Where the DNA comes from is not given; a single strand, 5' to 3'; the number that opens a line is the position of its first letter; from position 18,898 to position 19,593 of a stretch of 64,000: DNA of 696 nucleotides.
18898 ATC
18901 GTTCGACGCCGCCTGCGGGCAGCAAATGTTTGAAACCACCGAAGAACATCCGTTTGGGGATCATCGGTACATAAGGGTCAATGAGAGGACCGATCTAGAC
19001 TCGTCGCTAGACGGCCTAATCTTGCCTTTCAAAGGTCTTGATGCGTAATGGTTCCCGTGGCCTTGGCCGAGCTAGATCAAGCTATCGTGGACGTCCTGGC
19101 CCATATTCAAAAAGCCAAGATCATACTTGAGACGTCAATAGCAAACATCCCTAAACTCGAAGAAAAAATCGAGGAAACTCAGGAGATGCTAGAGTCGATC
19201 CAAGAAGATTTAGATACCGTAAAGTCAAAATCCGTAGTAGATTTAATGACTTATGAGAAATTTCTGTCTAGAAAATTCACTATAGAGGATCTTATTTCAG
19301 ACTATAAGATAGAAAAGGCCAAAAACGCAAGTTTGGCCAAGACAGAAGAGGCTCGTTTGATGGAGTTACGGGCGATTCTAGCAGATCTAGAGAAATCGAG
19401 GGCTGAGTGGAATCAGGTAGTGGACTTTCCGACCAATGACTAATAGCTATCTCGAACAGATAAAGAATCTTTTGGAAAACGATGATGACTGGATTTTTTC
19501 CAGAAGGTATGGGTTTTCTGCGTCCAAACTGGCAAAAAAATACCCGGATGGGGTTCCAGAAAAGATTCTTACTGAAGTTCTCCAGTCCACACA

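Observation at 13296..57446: Second recurrent element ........(G) immediately 5' of SD-like purine runs in front of late (virion/lysis) genes on both strands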

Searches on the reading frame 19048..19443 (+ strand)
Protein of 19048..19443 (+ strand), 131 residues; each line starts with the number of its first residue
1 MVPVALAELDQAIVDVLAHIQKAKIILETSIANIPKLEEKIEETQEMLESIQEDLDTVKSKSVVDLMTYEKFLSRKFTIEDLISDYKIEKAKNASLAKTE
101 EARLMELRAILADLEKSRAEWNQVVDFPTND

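Call 66: search_protein_families(library=pfam, proteins=[window:19048-19443:+], max_evalue=0.01)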
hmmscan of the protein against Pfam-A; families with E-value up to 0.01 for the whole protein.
window:19048-19443:+ (131 aa): 1 family
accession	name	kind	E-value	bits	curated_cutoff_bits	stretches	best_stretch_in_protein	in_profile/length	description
PF04012.17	PspA_IM30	-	0.0014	18.8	33.9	1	9-117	28-120/220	PspA/IM30 family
